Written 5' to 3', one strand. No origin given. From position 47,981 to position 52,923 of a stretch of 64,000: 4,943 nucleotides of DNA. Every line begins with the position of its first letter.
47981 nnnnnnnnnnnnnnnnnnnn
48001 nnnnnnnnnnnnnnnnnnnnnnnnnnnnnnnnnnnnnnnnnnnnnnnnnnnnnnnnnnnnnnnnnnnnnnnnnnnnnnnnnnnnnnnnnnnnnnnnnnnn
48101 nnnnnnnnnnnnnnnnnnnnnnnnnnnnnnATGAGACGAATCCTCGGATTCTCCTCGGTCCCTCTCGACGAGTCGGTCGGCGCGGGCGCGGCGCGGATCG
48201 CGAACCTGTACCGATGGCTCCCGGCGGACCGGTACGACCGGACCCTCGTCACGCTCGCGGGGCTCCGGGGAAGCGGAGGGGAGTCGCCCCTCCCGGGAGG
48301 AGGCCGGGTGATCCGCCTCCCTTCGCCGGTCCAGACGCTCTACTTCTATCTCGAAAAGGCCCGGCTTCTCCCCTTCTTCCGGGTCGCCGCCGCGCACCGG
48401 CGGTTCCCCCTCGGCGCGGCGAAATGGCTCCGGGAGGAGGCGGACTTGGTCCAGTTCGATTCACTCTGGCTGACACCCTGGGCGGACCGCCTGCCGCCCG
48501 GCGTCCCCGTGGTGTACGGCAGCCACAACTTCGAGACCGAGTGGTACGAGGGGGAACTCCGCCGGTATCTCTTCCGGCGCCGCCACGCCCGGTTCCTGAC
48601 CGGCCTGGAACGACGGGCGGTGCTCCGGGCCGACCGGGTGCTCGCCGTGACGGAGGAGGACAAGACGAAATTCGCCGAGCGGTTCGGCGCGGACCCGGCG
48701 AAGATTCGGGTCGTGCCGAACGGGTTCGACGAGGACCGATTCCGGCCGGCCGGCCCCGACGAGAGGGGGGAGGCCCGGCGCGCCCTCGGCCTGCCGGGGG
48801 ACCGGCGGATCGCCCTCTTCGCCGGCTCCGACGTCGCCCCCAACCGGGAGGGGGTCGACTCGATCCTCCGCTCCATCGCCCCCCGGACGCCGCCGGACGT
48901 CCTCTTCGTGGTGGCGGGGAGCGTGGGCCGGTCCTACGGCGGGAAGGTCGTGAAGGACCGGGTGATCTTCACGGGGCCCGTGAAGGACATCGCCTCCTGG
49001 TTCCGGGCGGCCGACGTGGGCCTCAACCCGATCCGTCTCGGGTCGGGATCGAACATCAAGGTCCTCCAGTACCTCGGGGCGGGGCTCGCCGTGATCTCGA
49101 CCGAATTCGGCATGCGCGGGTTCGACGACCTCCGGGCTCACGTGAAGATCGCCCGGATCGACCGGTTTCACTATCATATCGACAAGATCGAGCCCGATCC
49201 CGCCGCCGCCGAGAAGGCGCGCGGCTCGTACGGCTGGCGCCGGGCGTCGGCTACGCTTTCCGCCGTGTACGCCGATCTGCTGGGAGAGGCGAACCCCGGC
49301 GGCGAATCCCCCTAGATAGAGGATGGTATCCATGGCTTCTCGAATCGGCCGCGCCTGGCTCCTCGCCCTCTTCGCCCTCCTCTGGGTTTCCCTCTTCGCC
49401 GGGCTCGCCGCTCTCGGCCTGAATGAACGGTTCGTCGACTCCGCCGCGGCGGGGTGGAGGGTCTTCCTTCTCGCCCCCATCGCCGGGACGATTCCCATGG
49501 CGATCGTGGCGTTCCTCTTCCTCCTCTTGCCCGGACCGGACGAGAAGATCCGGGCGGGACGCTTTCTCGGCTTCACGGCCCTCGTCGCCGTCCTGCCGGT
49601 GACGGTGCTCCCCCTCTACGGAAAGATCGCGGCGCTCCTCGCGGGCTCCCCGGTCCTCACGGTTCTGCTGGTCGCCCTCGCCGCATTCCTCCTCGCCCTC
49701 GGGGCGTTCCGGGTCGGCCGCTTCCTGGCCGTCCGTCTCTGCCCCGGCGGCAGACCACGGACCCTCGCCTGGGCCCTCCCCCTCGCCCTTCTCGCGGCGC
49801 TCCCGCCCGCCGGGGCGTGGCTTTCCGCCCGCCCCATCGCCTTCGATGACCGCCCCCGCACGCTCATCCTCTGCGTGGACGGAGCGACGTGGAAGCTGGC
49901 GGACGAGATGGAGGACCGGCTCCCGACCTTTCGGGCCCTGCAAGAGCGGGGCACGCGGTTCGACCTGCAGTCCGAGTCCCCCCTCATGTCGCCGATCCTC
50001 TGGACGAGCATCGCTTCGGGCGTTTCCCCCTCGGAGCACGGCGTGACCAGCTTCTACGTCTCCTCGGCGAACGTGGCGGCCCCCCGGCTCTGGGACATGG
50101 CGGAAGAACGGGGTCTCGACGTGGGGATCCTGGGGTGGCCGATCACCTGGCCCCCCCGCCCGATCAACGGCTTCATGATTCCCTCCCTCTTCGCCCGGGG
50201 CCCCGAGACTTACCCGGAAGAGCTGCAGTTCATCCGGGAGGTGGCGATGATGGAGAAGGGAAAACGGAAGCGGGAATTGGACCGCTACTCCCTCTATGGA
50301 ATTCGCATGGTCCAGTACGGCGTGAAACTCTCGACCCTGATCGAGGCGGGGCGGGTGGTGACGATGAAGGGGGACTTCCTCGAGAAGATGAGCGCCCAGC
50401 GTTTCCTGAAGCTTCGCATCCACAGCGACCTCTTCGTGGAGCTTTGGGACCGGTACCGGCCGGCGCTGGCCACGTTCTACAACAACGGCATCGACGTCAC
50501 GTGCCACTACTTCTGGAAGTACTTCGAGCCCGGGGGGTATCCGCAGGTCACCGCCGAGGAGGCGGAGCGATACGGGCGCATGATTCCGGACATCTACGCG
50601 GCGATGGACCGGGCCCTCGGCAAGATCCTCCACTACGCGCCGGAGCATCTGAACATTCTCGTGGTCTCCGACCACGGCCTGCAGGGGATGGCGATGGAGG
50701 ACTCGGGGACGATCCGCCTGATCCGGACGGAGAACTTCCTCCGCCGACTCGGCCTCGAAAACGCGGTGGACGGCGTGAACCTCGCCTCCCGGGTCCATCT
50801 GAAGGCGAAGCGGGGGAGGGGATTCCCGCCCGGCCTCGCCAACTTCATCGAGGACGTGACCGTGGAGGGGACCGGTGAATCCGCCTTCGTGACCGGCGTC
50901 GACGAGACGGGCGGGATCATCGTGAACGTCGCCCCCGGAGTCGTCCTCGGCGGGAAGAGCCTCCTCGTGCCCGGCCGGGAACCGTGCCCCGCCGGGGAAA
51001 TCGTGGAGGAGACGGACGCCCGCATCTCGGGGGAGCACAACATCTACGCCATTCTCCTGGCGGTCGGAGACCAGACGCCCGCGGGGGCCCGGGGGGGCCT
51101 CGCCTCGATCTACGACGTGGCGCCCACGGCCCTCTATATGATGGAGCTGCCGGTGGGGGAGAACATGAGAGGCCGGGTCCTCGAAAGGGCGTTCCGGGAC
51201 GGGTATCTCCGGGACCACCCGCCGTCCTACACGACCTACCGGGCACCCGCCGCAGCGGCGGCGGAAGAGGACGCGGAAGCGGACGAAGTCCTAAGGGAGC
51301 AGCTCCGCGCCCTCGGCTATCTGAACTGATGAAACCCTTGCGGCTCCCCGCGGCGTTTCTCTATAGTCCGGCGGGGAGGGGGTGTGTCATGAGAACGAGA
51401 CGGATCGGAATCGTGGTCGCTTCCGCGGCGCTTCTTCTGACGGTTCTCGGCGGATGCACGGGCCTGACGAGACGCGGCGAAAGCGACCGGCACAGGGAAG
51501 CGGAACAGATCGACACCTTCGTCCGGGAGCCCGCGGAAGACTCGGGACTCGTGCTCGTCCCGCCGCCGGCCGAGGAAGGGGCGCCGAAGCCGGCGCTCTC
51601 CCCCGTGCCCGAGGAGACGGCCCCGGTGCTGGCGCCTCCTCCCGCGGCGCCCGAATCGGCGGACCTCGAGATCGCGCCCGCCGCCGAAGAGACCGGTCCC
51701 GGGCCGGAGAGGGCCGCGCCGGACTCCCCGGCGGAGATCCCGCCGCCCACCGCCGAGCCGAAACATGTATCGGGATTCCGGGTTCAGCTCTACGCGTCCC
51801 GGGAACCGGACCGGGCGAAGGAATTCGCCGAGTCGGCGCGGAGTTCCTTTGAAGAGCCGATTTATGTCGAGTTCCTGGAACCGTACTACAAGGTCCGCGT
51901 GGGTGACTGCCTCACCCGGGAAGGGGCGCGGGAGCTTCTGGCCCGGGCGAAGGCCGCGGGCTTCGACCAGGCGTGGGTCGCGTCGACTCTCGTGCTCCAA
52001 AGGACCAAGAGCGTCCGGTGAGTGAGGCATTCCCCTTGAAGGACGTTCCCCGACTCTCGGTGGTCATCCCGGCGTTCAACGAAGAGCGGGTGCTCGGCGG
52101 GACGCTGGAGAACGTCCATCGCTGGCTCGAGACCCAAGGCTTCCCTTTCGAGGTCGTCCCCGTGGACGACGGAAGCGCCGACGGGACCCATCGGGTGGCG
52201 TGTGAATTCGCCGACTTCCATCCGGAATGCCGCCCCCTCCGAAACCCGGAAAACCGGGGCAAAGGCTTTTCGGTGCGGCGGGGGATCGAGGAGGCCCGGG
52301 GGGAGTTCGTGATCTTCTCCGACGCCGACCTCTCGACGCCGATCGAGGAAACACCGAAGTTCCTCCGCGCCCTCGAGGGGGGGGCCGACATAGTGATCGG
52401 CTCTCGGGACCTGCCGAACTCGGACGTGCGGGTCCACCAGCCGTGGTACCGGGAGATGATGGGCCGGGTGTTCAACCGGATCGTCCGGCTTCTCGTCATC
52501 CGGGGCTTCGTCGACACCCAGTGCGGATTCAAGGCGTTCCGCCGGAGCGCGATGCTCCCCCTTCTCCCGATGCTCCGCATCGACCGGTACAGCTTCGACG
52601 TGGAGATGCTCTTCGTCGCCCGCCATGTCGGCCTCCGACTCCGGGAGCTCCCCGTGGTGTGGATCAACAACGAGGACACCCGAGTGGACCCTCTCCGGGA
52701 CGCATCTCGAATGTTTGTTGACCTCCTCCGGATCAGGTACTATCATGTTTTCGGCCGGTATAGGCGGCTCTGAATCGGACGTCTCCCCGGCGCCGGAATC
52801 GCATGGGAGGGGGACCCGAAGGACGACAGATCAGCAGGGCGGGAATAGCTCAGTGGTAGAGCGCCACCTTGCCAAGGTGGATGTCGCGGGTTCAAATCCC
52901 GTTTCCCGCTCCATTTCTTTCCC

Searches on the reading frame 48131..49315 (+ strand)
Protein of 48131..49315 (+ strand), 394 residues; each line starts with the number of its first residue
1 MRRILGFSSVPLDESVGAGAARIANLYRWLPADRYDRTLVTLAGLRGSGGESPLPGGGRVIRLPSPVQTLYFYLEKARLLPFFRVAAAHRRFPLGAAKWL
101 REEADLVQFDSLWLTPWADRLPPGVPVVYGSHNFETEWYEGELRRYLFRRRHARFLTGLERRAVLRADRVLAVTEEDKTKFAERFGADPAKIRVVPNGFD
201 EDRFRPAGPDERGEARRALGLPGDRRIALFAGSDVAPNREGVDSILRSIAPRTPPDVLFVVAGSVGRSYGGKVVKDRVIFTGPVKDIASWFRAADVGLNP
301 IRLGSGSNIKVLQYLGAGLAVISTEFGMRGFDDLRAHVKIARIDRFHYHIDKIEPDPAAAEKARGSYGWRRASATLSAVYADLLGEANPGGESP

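Call 7: search_protein_families(library=pfam, proteins=[window:48131-49315:+], max_evalue=0.01)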
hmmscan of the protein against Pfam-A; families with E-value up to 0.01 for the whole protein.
window:48131-49315:+ (394 aa): 3 families
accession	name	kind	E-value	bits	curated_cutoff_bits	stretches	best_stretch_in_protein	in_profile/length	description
PF13439.12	Glyco_transf_4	-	2e-18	67.4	28.5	1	23-203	8-170/170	Glycosyltransferase Family 4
PF13579.12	Glyco_trans_4_4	-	5.6e-16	59.7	29.7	1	19-198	3-158/158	Glycosyl transferase 4-like domain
PF13692.12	Glyco_trans_1_4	-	1.2e-13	52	27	1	226-328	2-111/142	Glycosyl transferases group 1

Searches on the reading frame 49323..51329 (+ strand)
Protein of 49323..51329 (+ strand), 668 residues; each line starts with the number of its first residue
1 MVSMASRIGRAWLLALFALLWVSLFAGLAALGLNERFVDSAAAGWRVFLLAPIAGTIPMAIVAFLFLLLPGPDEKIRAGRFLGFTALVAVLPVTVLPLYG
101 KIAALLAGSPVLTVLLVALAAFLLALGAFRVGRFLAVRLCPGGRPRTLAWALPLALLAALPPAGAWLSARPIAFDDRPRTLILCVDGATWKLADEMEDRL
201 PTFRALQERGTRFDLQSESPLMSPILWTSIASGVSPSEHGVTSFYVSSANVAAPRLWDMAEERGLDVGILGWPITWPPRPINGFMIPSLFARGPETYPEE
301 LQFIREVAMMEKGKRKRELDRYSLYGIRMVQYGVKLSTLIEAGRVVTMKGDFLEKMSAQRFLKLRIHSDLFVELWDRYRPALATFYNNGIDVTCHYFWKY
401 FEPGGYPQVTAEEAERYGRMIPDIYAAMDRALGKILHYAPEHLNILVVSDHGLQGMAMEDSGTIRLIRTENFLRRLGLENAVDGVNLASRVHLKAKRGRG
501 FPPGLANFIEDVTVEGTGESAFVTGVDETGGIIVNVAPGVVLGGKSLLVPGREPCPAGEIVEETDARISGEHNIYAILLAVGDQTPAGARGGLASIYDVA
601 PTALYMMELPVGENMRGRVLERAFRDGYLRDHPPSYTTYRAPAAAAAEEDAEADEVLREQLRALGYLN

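Call 7: search_protein_families(library=pfam, proteins=[window:49323-51329:+], max_evalue=0.01)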
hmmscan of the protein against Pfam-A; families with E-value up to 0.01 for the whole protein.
window:49323-51329:+ (668 aa): 1 family
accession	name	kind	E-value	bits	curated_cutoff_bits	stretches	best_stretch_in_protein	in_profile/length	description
PF01663.27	Phosphodiest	-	5.7e-26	92.4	23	1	180-494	1-254/342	Type I phosphodiesterase / nucleotide pyrophosphatase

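Call 11: search_protein_families(library=ncbifam, proteins=[window:49323-51329:+], max_evalue=0.01)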
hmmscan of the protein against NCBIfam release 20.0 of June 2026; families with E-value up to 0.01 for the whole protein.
window:49323-51329:+ (668 aa): 0 families

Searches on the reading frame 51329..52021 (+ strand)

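Call 7: search_protein_families(library=pfam, proteins=[window:51329-52021:+], max_evalue=0.01)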
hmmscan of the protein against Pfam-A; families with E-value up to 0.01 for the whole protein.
window:51329-52021:+ (230 aa): 1 family
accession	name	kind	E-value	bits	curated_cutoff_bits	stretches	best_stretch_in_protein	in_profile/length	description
PF05036.18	SPOR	-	1.4e-09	38.6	21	1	148-217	3-74/76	SPOR domain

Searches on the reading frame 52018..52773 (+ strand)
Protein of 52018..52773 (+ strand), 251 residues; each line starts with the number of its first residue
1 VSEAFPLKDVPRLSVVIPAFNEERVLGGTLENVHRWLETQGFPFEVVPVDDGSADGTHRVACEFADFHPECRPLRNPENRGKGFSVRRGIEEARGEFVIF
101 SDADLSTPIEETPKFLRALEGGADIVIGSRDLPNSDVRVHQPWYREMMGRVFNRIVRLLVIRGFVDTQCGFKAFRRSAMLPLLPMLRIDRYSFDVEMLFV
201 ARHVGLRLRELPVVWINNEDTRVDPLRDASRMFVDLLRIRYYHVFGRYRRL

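Call 7: search_protein_families(library=pfam, proteins=[window:52018-52773:+], max_evalue=0.01)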
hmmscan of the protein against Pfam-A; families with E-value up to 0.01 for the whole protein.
window:52018-52773:+ (251 aa): 3 families
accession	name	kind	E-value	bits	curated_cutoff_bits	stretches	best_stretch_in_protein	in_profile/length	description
PF00535.33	Glycos_transf_2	-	7.5e-30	104.5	23.3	1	14-178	1-163/168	Glycosyl transferase family 2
PF13641.12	Glyco_tranf_2_3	-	1.3e-08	35.6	27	1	11-183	1-175/230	Glycosyltransferase like family 2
PF10111.15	Glyco_tranf_2_2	-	0.009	16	27.3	0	14-105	1-92/276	Glycosyltransferase like family 2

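Call 11: search_protein_families(library=ncbifam, proteins=[window:52018-52773:+], max_evalue=0.01)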
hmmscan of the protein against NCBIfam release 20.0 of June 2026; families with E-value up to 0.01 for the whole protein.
window:52018-52773:+ (251 aa): 21 families
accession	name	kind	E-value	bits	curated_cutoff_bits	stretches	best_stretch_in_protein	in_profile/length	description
NF007986.1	PRK10714.1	equivalog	1.4e-17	63.7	529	1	8-181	3-171/316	undecaprenyl-phosphate 4-deoxy-4-formamido-L-arabinose transferase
NF047588.1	GlcsyltransPgfSStrep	equivalog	2e-17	63.4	500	1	12-192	2-177/308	glycosyltransferase PgfS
NF041875.1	EPS_EpsD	equivalog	7e-16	58.5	370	1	13-157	1-145/325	exopolysaccharide biosynthesis glycosyltransferase EpsD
TIGR04182.1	glyco_TIGR04182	equivalog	4.8e-14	52.4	325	1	14-239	3-217/293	S-layer glycoprotein N-glycosyltransferase AglJ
NF010496.0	PRK13915.1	equivalog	8.1e-14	51.4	262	1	8-118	28-137/307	glucosyl-3-phosphoglycerate synthase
NF041391.1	DPhHxTase_Halo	equivalog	1.6e-13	50.1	375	1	19-233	3-202/213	dolichyl-phosphate hexose transferase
TIGR03937.1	PgaC_IcaA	equivalog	1.6e-12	47.1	422.3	1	4-104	38-135/407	poly-beta-1,6-N-acetyl-D-glucosamine synthase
NF058614.1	PPMAGASynPpgS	equivalog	1.7e-12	47.2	370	1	15-215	4-196/226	polyprenyl-phospho-N-acetylgalactosaminyl synthase PpgS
NF007482.0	PRK10073.1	equivalog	4.1e-12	45.8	423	1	9-104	4-95/334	glycosyltransferase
NF038302.1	EPS_HpsE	equivalog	5.9e-11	41.9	300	1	13-104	3-96/307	hormogonium polysaccharide biosynthesis glycosyltransferase HpsE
TIGR04283.1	glyco_like_mftF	equivalog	3.4e-10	39.9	182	1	13-115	1-93/221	TIGR04283 family arsenosugar biosynthesis glycosyltransferase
TIGR03965.1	mycofact_glyco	equivalog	2.8e-09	36.3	280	1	8-106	71-166/467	mycofactocin biosynthesis glycosyltransferase MftF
TIGR03469.1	HpnB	hypoth_equivalog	2.6e-07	30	379.25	1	8-107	41-148/386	hopene-associated glycosyltransferase HpnB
NF047683.1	TeichurnBiosyTuaG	equivalog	3e-07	30.3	400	1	10-105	5-97/252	teichuronic acid biosynthesis protein TuaG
NF050819.1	PolSacchBiosHfsG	equivalog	5.9e-06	25.7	500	1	9-118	10-112/302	polysaccharide biosynthesis protein HfsG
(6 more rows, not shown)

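Call 55: search_solved_structures(query=window:52018-52770:+, max_evalue=0.001)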
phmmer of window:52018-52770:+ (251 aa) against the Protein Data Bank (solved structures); distinct sequences matched with E-value up to 0.001: 31.
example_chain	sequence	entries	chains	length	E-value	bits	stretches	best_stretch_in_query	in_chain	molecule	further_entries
5mlz_A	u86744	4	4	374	7.2e-21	78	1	12-179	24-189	Dolichol monophosphate mannose synthase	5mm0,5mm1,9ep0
9hwj_A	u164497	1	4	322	2e-16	63.4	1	5-183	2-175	Undecaprenyl-phosphate 4-deoxy-4-formamido-L-arabinose transferase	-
9bhc_C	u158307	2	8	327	5e-14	55.6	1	8-213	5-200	Undecaprenyl-phosphate 4-deoxy-4-formamido-L-arabinose transferase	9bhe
8vxh_A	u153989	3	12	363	5.4e-14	55.5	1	6-213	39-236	Undecaprenyl-phosphate 4-deoxy-4-formamido-L-arabinose transferase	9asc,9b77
6yv7_B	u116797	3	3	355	3.1e-11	46.4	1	11-128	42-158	Glycosyl transferase, family 2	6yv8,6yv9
6yv7_A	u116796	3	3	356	3.1e-11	46.4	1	11-128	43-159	Glycosyl transferase, family 2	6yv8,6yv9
2z87_A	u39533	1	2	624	1.1e-09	41.3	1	3-104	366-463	Chondroitin synthase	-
2z86_A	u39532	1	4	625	1.1e-09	41.3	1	3-104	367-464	Chondroitin synthase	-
5eke_A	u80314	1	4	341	2e-09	40.5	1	12-157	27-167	Uncharacterized glycosyltransferase sll0501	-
5ekp_C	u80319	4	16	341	2e-09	40.5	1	12-157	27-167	Uncharacterized glycosyltransferase sll0501 | Glycosyltransferase sll0501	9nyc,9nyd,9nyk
6p61_A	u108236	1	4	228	2.1e-09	40.5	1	7-104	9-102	Glycosyltransferase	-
9nye_A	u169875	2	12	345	2.1e-09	40.4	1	12-157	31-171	Glycosyltransferase sll0501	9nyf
3bcv_A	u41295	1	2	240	9.3e-08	35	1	10-104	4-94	Putative glycosyltransferase protein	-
7pdo_A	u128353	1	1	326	2.6e-07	33.5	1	12-119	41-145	Glucosyl-3-phosphoglycerate synthase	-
7p5l_A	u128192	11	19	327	2.6e-07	33.5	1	12-119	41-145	Glucosyl-3-phosphoglycerate synthase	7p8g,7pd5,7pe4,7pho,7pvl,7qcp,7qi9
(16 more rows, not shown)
